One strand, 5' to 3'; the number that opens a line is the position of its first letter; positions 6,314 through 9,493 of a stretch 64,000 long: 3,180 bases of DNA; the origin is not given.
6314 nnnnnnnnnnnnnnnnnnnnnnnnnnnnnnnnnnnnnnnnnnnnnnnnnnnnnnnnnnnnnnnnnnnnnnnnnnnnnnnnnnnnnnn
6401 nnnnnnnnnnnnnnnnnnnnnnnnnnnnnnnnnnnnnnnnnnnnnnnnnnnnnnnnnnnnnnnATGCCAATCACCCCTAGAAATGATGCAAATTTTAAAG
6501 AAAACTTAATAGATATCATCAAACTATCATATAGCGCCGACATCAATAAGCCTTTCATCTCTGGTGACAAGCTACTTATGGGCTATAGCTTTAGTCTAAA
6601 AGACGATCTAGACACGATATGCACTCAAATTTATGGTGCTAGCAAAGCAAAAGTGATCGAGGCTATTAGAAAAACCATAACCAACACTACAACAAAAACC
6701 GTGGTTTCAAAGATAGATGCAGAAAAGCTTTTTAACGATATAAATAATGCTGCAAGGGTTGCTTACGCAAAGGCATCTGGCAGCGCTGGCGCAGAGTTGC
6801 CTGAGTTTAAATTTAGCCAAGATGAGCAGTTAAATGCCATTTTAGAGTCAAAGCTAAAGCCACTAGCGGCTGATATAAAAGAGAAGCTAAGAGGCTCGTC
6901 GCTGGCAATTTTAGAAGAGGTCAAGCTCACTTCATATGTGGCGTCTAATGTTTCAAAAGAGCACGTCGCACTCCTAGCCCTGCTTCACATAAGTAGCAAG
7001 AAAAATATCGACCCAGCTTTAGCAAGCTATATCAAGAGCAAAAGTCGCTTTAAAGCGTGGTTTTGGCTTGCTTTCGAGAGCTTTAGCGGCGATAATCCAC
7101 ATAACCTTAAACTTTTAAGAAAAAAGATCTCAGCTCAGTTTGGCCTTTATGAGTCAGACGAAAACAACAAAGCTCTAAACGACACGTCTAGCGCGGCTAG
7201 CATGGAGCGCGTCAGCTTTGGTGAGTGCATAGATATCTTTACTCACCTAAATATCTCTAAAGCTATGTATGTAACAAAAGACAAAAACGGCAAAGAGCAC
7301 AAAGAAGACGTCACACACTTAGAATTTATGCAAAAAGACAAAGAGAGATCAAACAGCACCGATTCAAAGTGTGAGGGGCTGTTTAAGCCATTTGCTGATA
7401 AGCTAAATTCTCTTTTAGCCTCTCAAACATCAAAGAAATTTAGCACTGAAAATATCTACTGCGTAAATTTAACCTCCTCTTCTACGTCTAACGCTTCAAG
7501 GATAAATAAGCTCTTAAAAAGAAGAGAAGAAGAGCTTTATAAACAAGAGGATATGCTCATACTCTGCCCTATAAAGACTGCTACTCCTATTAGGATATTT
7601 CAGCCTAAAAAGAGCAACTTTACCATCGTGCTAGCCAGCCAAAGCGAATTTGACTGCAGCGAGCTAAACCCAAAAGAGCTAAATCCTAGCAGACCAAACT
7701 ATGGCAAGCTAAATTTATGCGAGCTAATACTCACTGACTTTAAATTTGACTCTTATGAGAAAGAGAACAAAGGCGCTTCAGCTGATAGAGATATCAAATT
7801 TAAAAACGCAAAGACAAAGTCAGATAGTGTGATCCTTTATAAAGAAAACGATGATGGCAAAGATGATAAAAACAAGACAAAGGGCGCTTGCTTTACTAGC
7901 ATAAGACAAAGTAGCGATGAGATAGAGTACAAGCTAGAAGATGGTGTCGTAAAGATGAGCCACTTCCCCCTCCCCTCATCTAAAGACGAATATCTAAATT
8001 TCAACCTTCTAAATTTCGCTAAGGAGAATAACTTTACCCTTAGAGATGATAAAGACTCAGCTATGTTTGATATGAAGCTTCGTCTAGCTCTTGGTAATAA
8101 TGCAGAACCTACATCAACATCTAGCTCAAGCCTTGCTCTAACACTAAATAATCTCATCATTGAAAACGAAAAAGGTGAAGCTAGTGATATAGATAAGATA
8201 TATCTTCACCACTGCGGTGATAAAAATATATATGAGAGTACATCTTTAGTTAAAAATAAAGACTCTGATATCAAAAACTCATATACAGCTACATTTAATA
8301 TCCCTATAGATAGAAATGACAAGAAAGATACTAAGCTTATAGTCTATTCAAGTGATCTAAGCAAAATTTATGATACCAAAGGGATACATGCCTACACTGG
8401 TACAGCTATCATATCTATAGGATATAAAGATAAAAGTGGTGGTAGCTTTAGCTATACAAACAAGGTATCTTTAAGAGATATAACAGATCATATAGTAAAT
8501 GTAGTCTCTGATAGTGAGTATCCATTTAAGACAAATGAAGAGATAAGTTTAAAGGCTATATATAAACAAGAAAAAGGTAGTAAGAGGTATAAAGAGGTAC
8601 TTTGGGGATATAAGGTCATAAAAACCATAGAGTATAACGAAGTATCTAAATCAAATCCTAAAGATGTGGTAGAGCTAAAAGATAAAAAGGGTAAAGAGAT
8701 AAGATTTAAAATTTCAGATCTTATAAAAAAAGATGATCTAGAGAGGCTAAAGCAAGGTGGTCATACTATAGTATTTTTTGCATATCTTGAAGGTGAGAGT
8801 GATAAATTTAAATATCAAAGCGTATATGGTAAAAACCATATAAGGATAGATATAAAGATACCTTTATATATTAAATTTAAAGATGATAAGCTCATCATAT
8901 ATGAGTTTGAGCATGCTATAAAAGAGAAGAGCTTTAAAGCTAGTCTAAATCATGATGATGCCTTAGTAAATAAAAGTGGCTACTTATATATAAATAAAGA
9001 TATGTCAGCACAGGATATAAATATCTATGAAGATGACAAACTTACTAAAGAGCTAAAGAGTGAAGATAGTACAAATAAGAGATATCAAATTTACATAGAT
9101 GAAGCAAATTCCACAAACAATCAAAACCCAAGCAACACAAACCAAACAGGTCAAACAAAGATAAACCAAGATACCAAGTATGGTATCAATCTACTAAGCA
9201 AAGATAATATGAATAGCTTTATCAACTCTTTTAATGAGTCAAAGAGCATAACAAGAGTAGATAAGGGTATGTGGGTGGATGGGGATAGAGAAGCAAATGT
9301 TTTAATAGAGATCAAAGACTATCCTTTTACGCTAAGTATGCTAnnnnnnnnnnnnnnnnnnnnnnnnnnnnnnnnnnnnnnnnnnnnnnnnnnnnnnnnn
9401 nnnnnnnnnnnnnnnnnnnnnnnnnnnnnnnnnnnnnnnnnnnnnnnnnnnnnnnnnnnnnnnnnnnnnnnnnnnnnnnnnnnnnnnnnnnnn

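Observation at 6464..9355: ~960-aa N-terminal region of the giant protein has no recognisable domain, no Sec signal, and a low-complexity K/D/N-rich composition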

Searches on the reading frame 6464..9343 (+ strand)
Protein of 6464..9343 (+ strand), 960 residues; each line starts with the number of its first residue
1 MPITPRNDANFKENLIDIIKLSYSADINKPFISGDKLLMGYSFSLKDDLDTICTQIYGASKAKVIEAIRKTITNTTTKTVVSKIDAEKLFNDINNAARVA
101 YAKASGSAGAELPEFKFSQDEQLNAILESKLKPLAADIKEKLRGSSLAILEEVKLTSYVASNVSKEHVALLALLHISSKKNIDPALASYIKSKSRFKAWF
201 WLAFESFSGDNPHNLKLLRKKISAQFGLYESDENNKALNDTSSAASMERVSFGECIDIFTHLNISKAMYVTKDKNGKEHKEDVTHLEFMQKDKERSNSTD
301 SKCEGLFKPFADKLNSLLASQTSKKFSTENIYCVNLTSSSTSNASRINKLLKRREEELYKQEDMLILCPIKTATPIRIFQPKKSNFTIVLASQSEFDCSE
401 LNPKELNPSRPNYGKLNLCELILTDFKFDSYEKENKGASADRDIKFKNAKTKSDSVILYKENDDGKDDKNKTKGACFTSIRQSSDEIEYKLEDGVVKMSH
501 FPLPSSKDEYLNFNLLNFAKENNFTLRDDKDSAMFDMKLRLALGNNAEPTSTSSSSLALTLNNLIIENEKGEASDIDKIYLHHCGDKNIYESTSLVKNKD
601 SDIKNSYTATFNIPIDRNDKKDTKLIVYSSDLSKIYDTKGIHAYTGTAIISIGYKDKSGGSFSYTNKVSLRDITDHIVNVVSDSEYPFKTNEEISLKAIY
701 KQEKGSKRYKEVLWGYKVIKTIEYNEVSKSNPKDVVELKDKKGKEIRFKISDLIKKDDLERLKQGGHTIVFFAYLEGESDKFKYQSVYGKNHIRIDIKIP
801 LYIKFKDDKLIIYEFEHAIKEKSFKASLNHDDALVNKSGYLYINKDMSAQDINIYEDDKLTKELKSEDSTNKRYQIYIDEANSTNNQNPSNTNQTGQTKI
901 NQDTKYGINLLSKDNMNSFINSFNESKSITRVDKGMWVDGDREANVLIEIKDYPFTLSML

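Call 9: find_homologous_proteins(query=window:6464-9343:+)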
Query window:6464-9343:+ (960 aa): 314 proteins with E <= 0.001 among 8000 candidates; the best 120 are listed.
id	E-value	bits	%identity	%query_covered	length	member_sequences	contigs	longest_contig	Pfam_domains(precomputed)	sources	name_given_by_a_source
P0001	0.0e+0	2063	98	100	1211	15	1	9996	-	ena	-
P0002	0.0e+0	2021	96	100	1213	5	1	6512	-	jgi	-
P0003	0.0e+0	2011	96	100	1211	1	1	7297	-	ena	-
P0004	0.0e+0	2008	96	100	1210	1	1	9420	-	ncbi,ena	-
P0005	0.0e+0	2007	97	99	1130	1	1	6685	-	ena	-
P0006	0.0e+0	2003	96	100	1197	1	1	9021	-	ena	-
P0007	0.0e+0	2001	95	100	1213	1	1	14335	-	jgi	-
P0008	0.0e+0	1999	95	100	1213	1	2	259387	-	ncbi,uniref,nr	ncbi:glycoside hydrolase family 19 protein [Campylobacter concisus]|uniref:glycoside hydrolase famil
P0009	0.0e+0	1997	95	100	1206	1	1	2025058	-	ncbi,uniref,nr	ncbi:glycoside hydrolase family 19 protein [Campylobacter concisus]|uniref:Glycoside hydrolase famil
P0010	0.0e+0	1995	96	99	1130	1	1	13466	-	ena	-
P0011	0.0e+0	1995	96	99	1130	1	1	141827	-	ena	-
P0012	0.0e+0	1993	95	100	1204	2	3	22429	-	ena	-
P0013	0.0e+0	1992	95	100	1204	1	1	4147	-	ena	-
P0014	0.0e+0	1990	94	100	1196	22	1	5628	-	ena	-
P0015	0.0e+0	1985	95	100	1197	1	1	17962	-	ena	-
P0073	0.0e+0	1936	92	100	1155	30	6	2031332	PF01551.30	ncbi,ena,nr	ncbi:M23 family metallopeptidase [Campylobacter concisus]|nr:M23 family metallopeptidase [Campylobac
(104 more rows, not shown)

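Call 18: search_solved_structures(query=window:6464-9343:+, max_evalue=10)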
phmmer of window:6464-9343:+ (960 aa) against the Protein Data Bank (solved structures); distinct sequences matched with E-value up to 10: 3.
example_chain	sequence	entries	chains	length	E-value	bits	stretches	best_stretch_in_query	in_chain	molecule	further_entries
6fvv_H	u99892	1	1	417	0.57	11.5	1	876-944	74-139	26S proteasome regulatory subunit 7 homolog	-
6fvt_H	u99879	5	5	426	0.59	11.4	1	876-944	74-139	26S proteasome regulatory subunit 7 homolog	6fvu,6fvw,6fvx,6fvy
3pmi_A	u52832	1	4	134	1.4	10.2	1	380-427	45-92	PWWP domain-containing protein MUM1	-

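Call 24: search_protein_representatives(protein=window:6464-9343:+)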
Query: 960 residues. Proteins with E-value up to 0.001 (for the whole library): 45; up to 1e-10: 36; up to 1e-30: 20. The best 45 are listed.
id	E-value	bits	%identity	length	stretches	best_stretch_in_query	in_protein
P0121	0.0e+00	1387.9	74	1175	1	1-946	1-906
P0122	0.0e+00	1369.4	95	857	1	294-951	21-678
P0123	0.0e+00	1086.3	64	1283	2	297-952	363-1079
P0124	3.1e-269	912.4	93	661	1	498-952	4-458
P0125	2.4e-210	717.5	96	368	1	271-617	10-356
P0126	4.1e-159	548.0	73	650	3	549-745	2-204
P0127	1.3e-104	367.7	37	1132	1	1-931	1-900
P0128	9.2e-103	361.6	38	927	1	1-932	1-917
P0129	1.8e-91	324.2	42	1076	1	240-936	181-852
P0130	9.8e-82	292.0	64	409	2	457-658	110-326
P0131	1.9e-80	287.8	73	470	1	729-952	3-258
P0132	3.2e-79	283.7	46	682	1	244-798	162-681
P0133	4.4e-77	276.6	42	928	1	237-826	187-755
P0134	2.0e-74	267.8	92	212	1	494-636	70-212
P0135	3.8e-62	227.2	44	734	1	297-755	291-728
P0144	6.0e-24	100.8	35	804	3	492-678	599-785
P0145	1.0e-23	100.1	34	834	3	492-679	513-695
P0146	2.5e-23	98.7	31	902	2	507-681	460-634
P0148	1.7e-22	96.0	35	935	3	513-702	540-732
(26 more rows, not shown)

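Call 25: search_protein_families(library=pfam, proteins=[P0121, P0123, P0127, P0128, P0129, P0133, P0144, P0145, P0146, P0148], max_evalue=0.01)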
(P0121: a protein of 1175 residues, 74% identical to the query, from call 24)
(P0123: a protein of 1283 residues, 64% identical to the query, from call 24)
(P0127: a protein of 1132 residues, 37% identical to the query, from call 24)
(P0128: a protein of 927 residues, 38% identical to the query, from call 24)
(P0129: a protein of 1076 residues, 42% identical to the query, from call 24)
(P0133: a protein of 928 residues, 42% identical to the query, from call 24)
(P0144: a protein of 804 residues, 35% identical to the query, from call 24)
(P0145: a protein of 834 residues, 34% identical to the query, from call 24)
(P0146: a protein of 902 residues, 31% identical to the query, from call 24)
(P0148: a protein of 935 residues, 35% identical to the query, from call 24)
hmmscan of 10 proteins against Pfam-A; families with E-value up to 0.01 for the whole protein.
P0121 (1175 aa): 0 families

P0123 (1283 aa): 1 family
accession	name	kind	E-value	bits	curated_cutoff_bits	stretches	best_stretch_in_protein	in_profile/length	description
PF01551.29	Peptidase_M23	-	3.7e-08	33.9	28.7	1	1147-1245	13-95/96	Peptidase family M23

P0127 (1132 aa): 1 family
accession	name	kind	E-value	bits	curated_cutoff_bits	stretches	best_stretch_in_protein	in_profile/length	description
PF01551.29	Peptidase_M23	-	4.9e-17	62.4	28.7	2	1028-1078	43-90/96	Peptidase family M23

P0128 (927 aa): 0 families

P0129 (1076 aa): 1 family
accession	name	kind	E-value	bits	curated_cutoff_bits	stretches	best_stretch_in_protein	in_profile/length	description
PF11860.13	Muramidase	-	2.1e-38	132.8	22.3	1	900-1073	3-175/175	N-acetylmuramidase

P0133 (928 aa): 1 family
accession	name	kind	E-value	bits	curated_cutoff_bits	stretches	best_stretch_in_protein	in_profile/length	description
PF10908.13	Tlde1_dom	-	1e-05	26.4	30.1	1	763-879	7-102/120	Tlde1 domain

P0144 (804 aa): 0 families

P0145 (834 aa): 1 family
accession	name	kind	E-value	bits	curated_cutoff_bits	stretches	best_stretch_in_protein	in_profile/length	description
PF00959.24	Phage_lysozyme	-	0.0059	17.4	22.3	0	21-51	3-29/125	Phage lysozyme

P0146 (902 aa): 0 families

P0148 (935 aa): 1 family
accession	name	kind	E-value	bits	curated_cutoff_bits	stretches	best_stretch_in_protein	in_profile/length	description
PF00959.24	Phage_lysozyme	-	0.00011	22.9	22.3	0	110-194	25-98/125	Phage lysozyme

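Call 27: find_homologous_proteins(query=A1, max_evalue=0.001)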
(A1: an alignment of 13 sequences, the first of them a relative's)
Query A1 (13 sequences) (1132 aa, profile of the alignment): 37 proteins with E <= 0.001 among 8000 candidates.
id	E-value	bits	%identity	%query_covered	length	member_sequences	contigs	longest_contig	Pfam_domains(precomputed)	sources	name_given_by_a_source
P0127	0.0e+0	1114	100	100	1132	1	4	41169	PF01551.30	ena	-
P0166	1.1e-255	869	48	81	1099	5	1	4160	PF00959.25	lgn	-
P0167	8.0e-160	552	33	79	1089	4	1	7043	-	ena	-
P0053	2.5e-158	547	33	79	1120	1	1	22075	-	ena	-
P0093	2.6e-158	547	32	79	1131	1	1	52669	-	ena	-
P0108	3.0e-158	547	32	77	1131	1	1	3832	-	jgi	-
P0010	6.3e-158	546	32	79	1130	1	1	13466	-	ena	-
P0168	7.0e-158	546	33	79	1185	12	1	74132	-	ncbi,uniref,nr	ncbi:glycoside hydrolase family 19 protein [Campylobacter concisus]|uniref:glycoside hydrolase famil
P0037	1.3e-157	545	33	81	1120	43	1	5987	PF18925.6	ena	-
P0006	1.4e-157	545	33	81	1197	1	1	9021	-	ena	-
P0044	2.3e-157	544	33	79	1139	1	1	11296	-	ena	-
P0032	8.0e-157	542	33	81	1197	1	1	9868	-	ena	-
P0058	8.8e-157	542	30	93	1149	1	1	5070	PF01551.30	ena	-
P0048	9.7e-157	542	33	81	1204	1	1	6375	-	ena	-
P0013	1.8e-156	541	32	81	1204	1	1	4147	-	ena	-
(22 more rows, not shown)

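Call 33: find_related_loci(query=A3, collection=genome_contigs, flank=10000)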
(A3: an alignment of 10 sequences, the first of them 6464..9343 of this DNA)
Query A3 (960 aa) in genome_contigs; peptide patterns used: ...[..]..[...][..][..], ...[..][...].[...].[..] (x = any residue, [..] = any of these).
188 stretches matched a pattern; 86 encode a relative of the query (tblastn E <= 1e-3); the best 80 are kept; 75 distinct loci.
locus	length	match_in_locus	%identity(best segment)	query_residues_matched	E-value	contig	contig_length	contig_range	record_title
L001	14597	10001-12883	94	1-960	0e+0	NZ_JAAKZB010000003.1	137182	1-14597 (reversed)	Campylobacter concisus strain H33O-S1 AY1_t_contig00003, whole genome shotgun sequence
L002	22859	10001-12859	94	1-960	0e+0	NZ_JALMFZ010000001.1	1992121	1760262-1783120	Campylobacter concisus strain CCONP22O1 1, whole genome shotgun sequence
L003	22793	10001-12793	94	1-938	0e+0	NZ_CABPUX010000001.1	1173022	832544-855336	Campylobacter concisus isolate 2010-113332-O, whole genome shotgun sequence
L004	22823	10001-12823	95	1-948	0e+0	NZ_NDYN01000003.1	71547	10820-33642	Campylobacter concisus strain CCUG 19995 Contig003, whole genome shotgun sequence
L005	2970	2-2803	87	22-951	0e+0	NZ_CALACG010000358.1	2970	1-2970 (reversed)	MAG: uncultured Campylobacter sp. isolate SRR1952507_bin.65_CONCOCT_v1.1_MAG ERZ1033821.6700, whole genome shotgun seque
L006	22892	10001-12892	92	1-960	0e+0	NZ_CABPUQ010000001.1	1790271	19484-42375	Campylobacter concisus isolate 2010-131105, whole genome shotgun sequence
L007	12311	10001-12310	94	1-777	0e+0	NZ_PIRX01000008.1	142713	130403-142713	Campylobacter concisus strain H11O-S2 NODE_8_length_142713_cov_73.0391, whole genome shotgun sequence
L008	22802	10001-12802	67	1-960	0e+0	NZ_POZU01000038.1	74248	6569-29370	Campylobacter concisus strain AAUH-48UCo-a 1103739, whole genome shotgun sequence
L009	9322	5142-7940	67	1-960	0e+0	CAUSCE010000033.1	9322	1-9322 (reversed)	MAG TPA_asm: uncultured Campylobacter sp. isolate ERR9969208_bin.28_MetaWRAP_v1.3_MAG genome assembly, contig: ERZ216159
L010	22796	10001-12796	67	1-960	0e+0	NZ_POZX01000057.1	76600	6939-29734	Campylobacter concisus strain AAUH-2010376221 1103335, whole genome shotgun sequence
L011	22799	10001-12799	67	1-960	0e+0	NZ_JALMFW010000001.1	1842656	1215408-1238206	Campylobacter concisus strain CCONP7O1_1 1, whole genome shotgun sequence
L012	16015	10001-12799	67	1-960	0e+0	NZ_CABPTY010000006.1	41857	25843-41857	Campylobacter concisus isolate 2010-112100-F, whole genome shotgun sequence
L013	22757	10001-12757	67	1-946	0e+0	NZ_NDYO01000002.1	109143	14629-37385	Campylobacter concisus strain Lasto28.99 Contig002, whole genome shotgun sequence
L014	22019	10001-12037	95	271-949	0e+0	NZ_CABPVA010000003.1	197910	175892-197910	Campylobacter concisus isolate 2010-115605-F, whole genome shotgun sequence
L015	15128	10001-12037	95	271-949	0e+0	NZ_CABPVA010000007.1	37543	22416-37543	Campylobacter concisus isolate 2010-115605-F, whole genome shotgun sequence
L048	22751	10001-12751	34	1-933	1e-113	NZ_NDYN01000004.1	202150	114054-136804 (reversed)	Campylobacter concisus strain CCUG 19995 Contig004, whole genome shotgun sequence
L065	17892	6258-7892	37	250-826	3e-79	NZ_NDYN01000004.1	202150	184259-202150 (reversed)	Campylobacter concisus strain CCUG 19995 Contig004, whole genome shotgun sequence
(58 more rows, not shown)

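Call 38: search_protein_families(library=pfam, proteins=[L048:7516-8808:+, L048:8808-10001:+, L048:6469-7227:+, L048:5567-6394:+, L048:13557-17135:-, L048:12985-13491:-, L065:1147-4356:+, L065:5276-5767:+, L065:4418-5077:+, L065:645-1145:+], max_evalue=0.01)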
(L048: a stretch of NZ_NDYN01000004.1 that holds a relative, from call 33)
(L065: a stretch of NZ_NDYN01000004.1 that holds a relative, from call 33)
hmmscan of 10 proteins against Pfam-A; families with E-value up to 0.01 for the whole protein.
L048:7516-8808:+ (430 aa): 1 family
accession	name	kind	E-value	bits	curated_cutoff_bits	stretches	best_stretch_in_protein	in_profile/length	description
PF07007.17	LprI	-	1e-08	36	22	1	51-125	1-75/106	Lysozyme inhibitor LprI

L048:8808-10001:+ (397 aa): 1 family
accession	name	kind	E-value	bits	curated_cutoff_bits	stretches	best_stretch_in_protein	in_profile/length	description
PF07007.17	LprI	-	1.1e-05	26.2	22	1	28-97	1-72/106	Lysozyme inhibitor LprI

L048:6469-7227:+ (252 aa): 0 families

L048:5567-6394:+ (275 aa): 0 families

L048:13557-17135:- (1192 aa): 17 families
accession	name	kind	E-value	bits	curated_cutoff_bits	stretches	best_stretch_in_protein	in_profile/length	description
PF01855.24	POR_N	-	7.9e-75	252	27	1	19-246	4-229/231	Pyruvate flavodoxin/ferredoxin oxidoreductase, thiamine diP-bdg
PF01558.24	POR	-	7.7e-30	104.8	27.4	1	425-608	1-172/173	Pyruvate ferredoxin/flavodoxin oxidoreductase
PF10371.14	EKR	-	1.4e-17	63.7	27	1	637-679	14-54/55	Domain of unknown function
PF17147.9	PFOR_II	-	9.1e-17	61.7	27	1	269-358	1-88/102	Pyruvate:ferredoxin oxidoreductase core domain II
PF12838.12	Fer4_7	-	1e-08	35.9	27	1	690-761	1-50/52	4Fe-4S dicluster domain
PF02775.26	TPP_enzyme_C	-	1.1e-07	32.2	21.9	1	961-1072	47-150/151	Thiamine pyrophosphate enzyme, C-terminal TPP binding domain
PF13237.11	Fer4_10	-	4.5e-07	30.1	25.5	1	688-760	6-53/53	4Fe-4S dicluster domain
PF14697.11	Fer4_21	-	5.3e-07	30.1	35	1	742-761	34-53/59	4Fe-4S dicluster domain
PF13183.11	Fer4_8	-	2e-06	28.7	27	1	689-762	3-67/68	4Fe-4S dicluster domain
PF13484.11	Fer4_16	-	4.1e-06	27.9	30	1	690-761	1-65/66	4Fe-4S double cluster binding domain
PF12837.12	Fer4_6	-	4.3e-06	26.8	25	1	683-706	1-24/24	4Fe-4S binding domain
PF00037.32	Fer4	-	1.1e-05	25.5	21.1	1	685-707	2-24/24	4Fe-4S binding domain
PF13187.11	Fer4_9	-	4.1e-05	24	27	1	690-762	1-50/52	4Fe-4S dicluster domain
PF13534.11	Fer4_17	-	0.00017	22.5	22.2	0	689-704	44-59/61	4Fe-4S dicluster domain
PF12797.12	Fer4_2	-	0.00067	19.9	24.5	0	685-702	4-21/22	4Fe-4S binding domain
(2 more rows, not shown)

L048:12985-13491:- (168 aa): 1 family
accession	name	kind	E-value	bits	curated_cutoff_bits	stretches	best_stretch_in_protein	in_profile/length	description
PF03167.25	UDG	-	1.3e-08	35.4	24.3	1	10-158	3-134/141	Uracil DNA glycosylase superfamily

L065:1147-4356:+ (1069 aa): 3 families
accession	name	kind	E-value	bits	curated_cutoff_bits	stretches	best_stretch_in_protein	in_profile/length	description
PF05954.17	Phage_GPD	-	4.6e-24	85.6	30.1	1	337-623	27-281/305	Phage tail baseplate hub (GPD)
PF22178.3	Gp5_trimer_C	-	3e-21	76.1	30.9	2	816-913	10-105/112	Bacteriophage T4 gp5 C-terminal trimerisation domain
PF04717.18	Phage_base_V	-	1.6e-11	44.8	23.8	1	744-791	29-75/75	Type VI secretion system/phage-baseplate injector OB domain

L065:5276-5767:+ (163 aa): 0 families

L065:4418-5077:+ (219 aa): 0 families

L065:645-1145:+ (166 aa): 0 families
